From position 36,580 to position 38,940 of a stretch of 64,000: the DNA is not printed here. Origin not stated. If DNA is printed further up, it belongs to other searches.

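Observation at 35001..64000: Large surface-glycan (agl-like) island of about 29 kb with AglH, AglB (WWDPG variant), multiple GT-C, GT4 and GT2 transferases and five methyltransferases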

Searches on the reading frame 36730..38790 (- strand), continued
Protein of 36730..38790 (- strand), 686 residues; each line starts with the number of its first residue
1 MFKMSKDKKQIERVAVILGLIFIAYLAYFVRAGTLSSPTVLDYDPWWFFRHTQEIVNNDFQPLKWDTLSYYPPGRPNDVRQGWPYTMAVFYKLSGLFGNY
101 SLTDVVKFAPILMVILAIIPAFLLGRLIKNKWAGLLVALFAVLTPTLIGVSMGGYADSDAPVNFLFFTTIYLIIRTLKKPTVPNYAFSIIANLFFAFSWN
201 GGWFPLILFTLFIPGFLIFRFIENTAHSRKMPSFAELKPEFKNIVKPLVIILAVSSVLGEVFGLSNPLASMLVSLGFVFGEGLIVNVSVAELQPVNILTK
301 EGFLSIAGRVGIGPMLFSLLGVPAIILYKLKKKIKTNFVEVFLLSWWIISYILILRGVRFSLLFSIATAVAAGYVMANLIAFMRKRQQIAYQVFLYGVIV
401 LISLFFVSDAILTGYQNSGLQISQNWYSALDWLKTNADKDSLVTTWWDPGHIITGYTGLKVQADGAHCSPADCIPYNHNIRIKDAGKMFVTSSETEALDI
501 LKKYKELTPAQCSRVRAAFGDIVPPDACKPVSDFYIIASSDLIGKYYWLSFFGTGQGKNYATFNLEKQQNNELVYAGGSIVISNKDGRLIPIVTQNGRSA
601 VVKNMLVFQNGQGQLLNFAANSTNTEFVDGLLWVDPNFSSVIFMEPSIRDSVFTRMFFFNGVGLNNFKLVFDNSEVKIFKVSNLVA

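Call 17: find_encoding_contigs(protein=P0007, flank=10000, max_places=2)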
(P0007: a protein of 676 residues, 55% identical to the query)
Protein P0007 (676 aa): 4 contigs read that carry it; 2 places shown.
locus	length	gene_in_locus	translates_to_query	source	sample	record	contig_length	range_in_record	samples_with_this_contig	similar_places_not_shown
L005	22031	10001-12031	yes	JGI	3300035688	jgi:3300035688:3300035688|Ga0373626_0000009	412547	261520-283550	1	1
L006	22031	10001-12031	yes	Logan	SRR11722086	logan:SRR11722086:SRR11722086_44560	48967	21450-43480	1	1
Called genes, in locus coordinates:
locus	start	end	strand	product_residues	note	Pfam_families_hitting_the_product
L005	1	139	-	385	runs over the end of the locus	PF02350:Epimerase_2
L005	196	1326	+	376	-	PF00534:Glycos_transf_1, PF13692:Glyco_trans_1_4, PF13524:Glyco_trans_1_2 (weak)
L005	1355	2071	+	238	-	PF00535:Glycos_transf_2, PF13641:Glyco_tranf_2_3 (weak)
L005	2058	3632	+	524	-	PF02366:PMT, PF13231:PMT_2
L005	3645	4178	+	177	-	PF13489:Methyltransf_23, PF13649:Methyltransf_25 (faint), PF08241:Methyltransf_11, PF08242:Methyltransf_12 (weak), PF13847:Methyltransf_31 (weak)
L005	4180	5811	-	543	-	PF02366:PMT, PF13231:PMT_2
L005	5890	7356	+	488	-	PF02310:B12-binding, PF04055:Radical_SAM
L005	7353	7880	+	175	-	PF08241:Methyltransf_11 (weak)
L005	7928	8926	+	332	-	PF00535:Glycos_transf_2, PF13641:Glyco_tranf_2_3, PF13632:Glyco_trans_2_3 (weak)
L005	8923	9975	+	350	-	PF13439:Glyco_transf_4, PF13579:Glyco_trans_4_4, PF00534:Glycos_transf_1, PF13692:Glyco_trans_1_4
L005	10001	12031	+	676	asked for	PF02516:STT3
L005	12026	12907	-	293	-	PF00056:Ldh_1_N, PF02866:Ldh_1_C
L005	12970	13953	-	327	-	-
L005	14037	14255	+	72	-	PF00125:Histone, PF00808:CBFD_NFYB_HMF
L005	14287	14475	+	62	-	-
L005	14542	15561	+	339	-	PF09999:DUF2240, PF01336:tRNA_anti-codon (faint), PF08646:Rep_fac-A_C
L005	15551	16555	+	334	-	PF14520:HHH_5, PF00154:RecA_N, PF13481:AAA_25, PF06745:ATPase, PF08423:Rad51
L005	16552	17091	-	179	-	-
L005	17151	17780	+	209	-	PF00069:Pkinase, PF06293:Kdo, PF07714:PK_Tyr_Ser-Thr (weak), PF01163:RIO1, PF03109:ABC1 (weak), PF01636:APH (faint)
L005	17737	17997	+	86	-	-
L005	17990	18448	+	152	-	PF08069:Ribosomal_S13_N, PF00312:Ribosomal_S15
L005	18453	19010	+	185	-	PF01015:Ribosomal_S3Ae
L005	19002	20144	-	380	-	PF02163:Peptidase_M50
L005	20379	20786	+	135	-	PF22811:Zn_ribbon_NrdR, PF03477:ATP-cone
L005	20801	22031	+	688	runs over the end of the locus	PF03477:ATP-cone, PF13597:NRDD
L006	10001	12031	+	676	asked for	PF02516:STT3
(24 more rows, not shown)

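Call 20: find_related_loci(query=A1, collection=genome_contigs, flank=10000)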
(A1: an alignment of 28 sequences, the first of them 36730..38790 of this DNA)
Query A1 (686 aa) in genome_contigs; peptide patterns used: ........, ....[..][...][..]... (x = any residue, [..] = any of these).
130 stretches matched a pattern; 124 encode a relative of the query (tblastn E <= 1e-3); the best 80 are kept; 80 distinct loci.
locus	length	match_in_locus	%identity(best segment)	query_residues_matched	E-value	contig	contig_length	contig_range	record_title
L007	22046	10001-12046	54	7-682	0e+0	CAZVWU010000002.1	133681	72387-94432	MAG TPA_asm: uncultured archaeon isolate SRP178908_co1_337 genome assembly, contig: NODE_43_length_133681_cov_16.980169,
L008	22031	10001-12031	54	9-681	0e+0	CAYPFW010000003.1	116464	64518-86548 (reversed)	MAG TPA_asm: uncultured archaeon isolate ERP125453_co1_90 genome assembly, contig: NODE_67_length_116464_cov_19.856497,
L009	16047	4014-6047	50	8-681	0e+0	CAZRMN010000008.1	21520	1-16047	MAG TPA_asm: uncultured archaeon isolate binchicken_co6_549 genome assembly, contig: NODE_2296_length_21520_cov_8.515816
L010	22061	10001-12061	47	3-680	0e+0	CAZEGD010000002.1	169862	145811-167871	MAG TPA_asm: uncultured archaeon isolate binchicken_co100_354 genome assembly, contig: NODE_50_length_169862_cov_9.03099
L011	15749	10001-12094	48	8-680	0e+0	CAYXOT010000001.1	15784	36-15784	MAG TPA_asm: uncultured archaeon isolate binchicken_co21_401 genome assembly, contig: NODE_2297_length_15784_cov_5.90145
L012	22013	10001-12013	49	14-681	0e+0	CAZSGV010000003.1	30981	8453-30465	MAG TPA_asm: uncultured archaeon isolate SRP068000_co4_469 genome assembly, contig: NODE_1052_length_30981_cov_6.285779,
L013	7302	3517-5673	46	20-681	0e+0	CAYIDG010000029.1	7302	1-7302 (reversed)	MAG TPA_asm: uncultured archaeon isolate ERP119705_co1_846 genome assembly, contig: NODE_15977_length_7302_cov_4.536222,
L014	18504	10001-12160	46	20-682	0e+0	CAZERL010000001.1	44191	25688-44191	MAG TPA_asm: uncultured archaeon isolate SRP178908_co1_104 genome assembly, contig: NODE_433_length_44191_cov_11.333945,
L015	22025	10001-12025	48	29-680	0e+0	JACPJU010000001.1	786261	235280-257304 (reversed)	MAG: Candidatus Aenigmatarchaeota archaeon isolate NC_groundwater_476_Ag_S-0.1um_40_17 S35_SO-1_scaffold_95073, whole ge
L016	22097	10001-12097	48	3-680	0e+0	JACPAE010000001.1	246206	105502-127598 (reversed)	MAG: Candidatus Aenigmatarchaeota archaeon isolate NC_groundwater_223_Ag_S-0.2um_43_16 S5_GD2017_2_S2_scaffold_99, whole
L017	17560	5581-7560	49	25-681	0e+0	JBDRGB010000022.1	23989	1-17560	MAG: Candidatus Aenigmatarchaeota archaeon isolate MEGAHIT-group-1.408 k141_5556717, whole genome shotgun sequence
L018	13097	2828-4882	46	1-681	0e+0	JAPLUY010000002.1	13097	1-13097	MAG: Candidatus Aenigmatarchaeota archaeon isolate LacPavin_0920_SED3_MAG_58_13 LacPavin_0920_SED3_scaffold_1635537, who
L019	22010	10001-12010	49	25-681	0e+0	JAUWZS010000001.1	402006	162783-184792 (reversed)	MAG: Candidatus Aenigmatarchaeota archaeon isolate CSMAG_2742 CSMAG_2742_k141_853591_length_402006_cov_52.0000, whole ge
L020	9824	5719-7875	47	19-681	0e+0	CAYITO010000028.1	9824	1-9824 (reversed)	MAG TPA_asm: uncultured archaeon isolate ERP119705_co6_956 genome assembly, contig: NODE_9539_length_9824_cov_6.257856,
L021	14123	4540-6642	46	4-680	0e+0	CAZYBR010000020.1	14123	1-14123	MAG TPA_asm: uncultured archaeon isolate binchicken_co134_899 genome assembly, contig: NODE_9422_length_14123_cov_7.0228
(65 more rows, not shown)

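Call 22: search_protein_families(library=ncbifam, proteins=[window:36730-38790:-], max_evalue=0.001)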
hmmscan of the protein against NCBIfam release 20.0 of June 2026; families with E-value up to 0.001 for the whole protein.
window:36730-38790:- (686 aa): 2 families
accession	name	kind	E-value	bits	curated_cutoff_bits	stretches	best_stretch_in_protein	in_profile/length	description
TIGR04154.1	archaeo_STT3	subfamily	1.6e-25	89.6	450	2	28-229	21-234/831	oligosaccharyl transferase, archaeosortase A system-associated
NF050801.1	ProtGlycPglB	equivalog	8.6e-14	51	1300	1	315-467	336-478/713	undecaprenyl-diphosphooligosaccharide--protein glycotransferase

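Call 28: find_encoding_contigs(protein=P0002, flank=10000, max_places=3)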
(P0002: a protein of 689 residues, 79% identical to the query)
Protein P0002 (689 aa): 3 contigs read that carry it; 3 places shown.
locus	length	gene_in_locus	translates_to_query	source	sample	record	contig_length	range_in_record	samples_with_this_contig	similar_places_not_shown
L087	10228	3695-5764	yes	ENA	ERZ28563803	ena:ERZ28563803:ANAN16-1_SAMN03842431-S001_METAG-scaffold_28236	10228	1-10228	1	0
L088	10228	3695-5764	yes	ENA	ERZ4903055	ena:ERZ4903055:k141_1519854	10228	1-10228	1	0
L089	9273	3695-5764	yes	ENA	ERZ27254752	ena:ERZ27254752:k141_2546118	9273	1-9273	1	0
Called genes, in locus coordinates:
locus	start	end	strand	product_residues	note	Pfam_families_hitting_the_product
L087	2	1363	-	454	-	?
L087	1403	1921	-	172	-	PF13489:Methyltransf_23, PF07021:MetW (weak), PF13847:Methyltransf_31, PF08241:Methyltransf_11, PF08242:Methyltransf_12 (weak), PF13649:Methyltransf_25, PF01209:Ubie_methyltran (weak)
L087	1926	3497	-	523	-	PF02366:PMT, PF13231:PMT_2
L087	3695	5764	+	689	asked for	PF02516:STT3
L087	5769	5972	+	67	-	-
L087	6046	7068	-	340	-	PF00953:Glycos_transf_4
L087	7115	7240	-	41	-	-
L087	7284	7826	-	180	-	-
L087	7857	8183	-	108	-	PF01849:NAC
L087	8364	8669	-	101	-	-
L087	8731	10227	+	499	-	?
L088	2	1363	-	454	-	?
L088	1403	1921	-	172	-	PF13489:Methyltransf_23, PF07021:MetW (weak), PF13847:Methyltransf_31, PF08241:Methyltransf_11, PF08242:Methyltransf_12 (weak), PF13649:Methyltransf_25, PF01209:Ubie_methyltran (weak)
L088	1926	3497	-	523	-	PF02366:PMT, PF13231:PMT_2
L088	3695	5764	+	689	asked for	PF02516:STT3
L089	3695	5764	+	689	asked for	PF02516:STT3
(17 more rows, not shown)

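Call 29: find_encoding_contigs(protein=P0003, flank=10000, max_places=2)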
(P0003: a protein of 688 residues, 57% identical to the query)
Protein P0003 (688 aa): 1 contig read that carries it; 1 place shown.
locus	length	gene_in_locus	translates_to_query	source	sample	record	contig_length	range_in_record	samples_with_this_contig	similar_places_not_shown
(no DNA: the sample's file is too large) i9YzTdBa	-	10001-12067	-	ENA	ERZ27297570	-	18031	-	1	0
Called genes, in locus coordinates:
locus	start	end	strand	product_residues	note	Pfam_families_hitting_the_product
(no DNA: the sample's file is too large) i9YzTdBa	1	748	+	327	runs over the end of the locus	PF00106:adh_short (weak), PF01073:3Beta_HSD, PF01370:Epimerase, PF02719:Polysacc_synt_2 (weak), PF04321:RmlD_sub_bind, PF05368:NmrA, PF13460:NAD_binding_10, PF16363:GDP_Man_Dehyd, +2 more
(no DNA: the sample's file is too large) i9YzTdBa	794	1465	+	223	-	PF00535:Glycos_transf_2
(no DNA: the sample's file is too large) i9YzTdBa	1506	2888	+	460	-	PF13231:PMT_2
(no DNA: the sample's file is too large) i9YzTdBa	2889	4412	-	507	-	PF13231:PMT_2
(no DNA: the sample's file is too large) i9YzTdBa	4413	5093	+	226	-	PF07021:MetW, PF13489:Methyltransf_23, PF13847:Methyltransf_31, PF08241:Methyltransf_11, PF08242:Methyltransf_12, PF13649:Methyltransf_25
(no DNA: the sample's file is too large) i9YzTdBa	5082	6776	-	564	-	-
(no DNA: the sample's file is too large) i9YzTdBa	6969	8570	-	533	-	PF13231:PMT_2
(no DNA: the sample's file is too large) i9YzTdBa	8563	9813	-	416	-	PF13439:Glyco_transf_4, PF20706:GT4-conflict (weak), PF00534:Glycos_transf_1, PF13692:Glyco_trans_1_4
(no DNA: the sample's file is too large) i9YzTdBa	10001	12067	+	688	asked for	PF02516:STT3, PF13231:PMT_2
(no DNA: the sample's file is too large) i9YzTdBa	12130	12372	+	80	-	-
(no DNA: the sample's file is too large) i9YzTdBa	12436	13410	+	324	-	PF03706:LPG_synthase_TM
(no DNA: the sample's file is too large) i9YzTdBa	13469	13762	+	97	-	-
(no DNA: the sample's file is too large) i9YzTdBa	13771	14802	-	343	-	PF00953:Glycos_transf_4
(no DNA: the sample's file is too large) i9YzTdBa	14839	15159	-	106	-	PF01849:NAC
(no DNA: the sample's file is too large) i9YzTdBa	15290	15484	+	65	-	?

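Call 44: search_solved_structures(query=A1, max_evalue=0.001, show_alignments=0)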
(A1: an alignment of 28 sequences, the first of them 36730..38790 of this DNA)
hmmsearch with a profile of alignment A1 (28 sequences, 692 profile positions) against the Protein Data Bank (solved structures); distinct sequences matched with E-value up to 0.001: 15.
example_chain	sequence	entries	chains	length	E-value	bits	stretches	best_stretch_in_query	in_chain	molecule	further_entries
8i9p_Lh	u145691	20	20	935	8.1e-19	70.7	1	9-210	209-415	dolichyl-diphosphooligosaccharide--protein glycotransferase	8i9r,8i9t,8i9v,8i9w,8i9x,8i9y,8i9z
6s7o_A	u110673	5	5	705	5.6e-18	68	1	9-208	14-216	Dolichyl-diphosphooligosaccharide--protein glycosyltransferase subunit STT3A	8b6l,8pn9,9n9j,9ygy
6ftj_5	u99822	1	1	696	1e-17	67.1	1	9-208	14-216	Dolichyl-diphosphooligosaccharide--protein glycosyltransferase subunit STT3A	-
6ftg_5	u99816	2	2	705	1.1e-17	67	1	9-208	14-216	Dolichyl-diphosphooligosaccharide--protein glycosyltransferase subunit STT3A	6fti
6s7t_A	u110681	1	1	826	2.8e-17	65.6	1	36-219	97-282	Dolichyl-diphosphooligosaccharide--protein glycosyltransferase subunit STT3B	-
6c26_A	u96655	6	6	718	3.8e-14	55.3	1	8-217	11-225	Dolichyl-diphosphooligosaccharide--protein glycosyltransferase subunit STT3 | Dolichyl-diphosphooligosaccharide--protein glycotransferase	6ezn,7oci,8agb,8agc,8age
3waj_A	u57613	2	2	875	1.8e-12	49.8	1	31-219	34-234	Transmembrane oligosaccharyl transferase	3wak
5gmy_A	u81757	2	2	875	1.8e-12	49.8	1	31-219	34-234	Transmembrane oligosaccharyl transferase, putative | Dolichyl-phosphooligosaccharide-protein glycotransferase 3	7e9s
3aag_A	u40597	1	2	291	1.2e-08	37.1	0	422-472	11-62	General glycosylation pathway protein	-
3rce_A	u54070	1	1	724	1.9e-07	33.2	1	96-691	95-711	Oligosaccharide transferase to N-glycosylate proteins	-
5ogl_A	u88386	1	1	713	1.6e-06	30.1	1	96-691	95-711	Undecaprenyl-diphosphooligosaccharide--protein glycotransferase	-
6gxc_A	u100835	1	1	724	1.7e-06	30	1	96-691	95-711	Undecaprenyl-diphosphooligosaccharide--protein glycotransferase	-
2zag_A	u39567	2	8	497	0.0002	23.1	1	420-470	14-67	Oligosaccharyl transferase stt3 subunit related protein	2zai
5aza_A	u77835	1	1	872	0.00031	22.6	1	410-470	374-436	Maltose-binding periplasmic protein,Oligosaccharyl transferase stt3 subunit related protei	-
3wov_A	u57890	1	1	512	0.00045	22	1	424-470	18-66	Oligosaccharyl transferase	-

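Call 56: predict_structure(alignment_id=A1)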
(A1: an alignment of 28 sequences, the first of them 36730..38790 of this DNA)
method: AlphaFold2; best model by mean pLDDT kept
length: 686 residues; sequences in the alignment: 28
mean_pLDDT: 86.3   pTM: 0.84
mean pLDDT of the five models: 86.3, 84.4, 84.3, 84.1, 83.9
residues with pLDDT >= 90: 344; 70-90: 274; 50-70: 58; < 50: 10
segments of 3 or more residues with pLDDT < 50: 1-4, 290-292
pLDDT, mean of each block of 10 residues (from residue 1): 57 92 95 76 74 93 86 85 93 92 89 95 94 94 84 76 95 96 97 92 90 92 91 89 94 95 87 68 55 68 84 89 90 91 89 70 86 89 68 82 91 77 85 94 82 85 69 83 90 94 90 92 89 93 86 87 91 90 88 87 89 84 77 91 93 94 94 94 67
secondary structure, 60 per line:
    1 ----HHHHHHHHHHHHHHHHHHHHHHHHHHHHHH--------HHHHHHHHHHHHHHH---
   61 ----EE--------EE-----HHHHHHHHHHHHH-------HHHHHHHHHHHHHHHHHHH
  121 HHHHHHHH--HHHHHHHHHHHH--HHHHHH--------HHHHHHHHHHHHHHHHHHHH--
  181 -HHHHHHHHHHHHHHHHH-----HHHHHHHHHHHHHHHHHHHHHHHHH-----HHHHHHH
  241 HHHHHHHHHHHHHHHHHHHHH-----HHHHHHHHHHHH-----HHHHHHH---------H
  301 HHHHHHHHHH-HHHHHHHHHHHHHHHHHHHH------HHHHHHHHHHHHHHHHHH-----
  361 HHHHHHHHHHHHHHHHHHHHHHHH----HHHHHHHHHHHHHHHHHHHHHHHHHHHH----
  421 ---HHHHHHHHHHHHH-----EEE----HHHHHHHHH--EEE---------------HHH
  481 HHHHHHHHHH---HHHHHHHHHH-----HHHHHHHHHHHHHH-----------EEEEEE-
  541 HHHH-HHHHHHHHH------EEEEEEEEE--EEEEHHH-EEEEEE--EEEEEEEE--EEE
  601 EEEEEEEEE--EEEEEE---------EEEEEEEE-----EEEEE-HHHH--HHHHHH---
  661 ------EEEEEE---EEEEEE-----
elements in order (helices of 4 or more, strands of 3 or more residues): H5-34 H43-57 H82-94 H102-128 H131-142 H145-150 H159-178 H182-198 H204-228 H234-261 H267-278 H284-290 H300-310 H312-331 H338-355 H361-384 H389-416 H424-436 E442-444 H449-457 E460-462 H478-490 H494-503 H509-522 E534-539 H541-544 H546-554 E561-569 E572-575 E580-585 E588-595 E598-609 E612-617 E627-634 E640-644 H646-649 H652-657 E667-672 E676-681
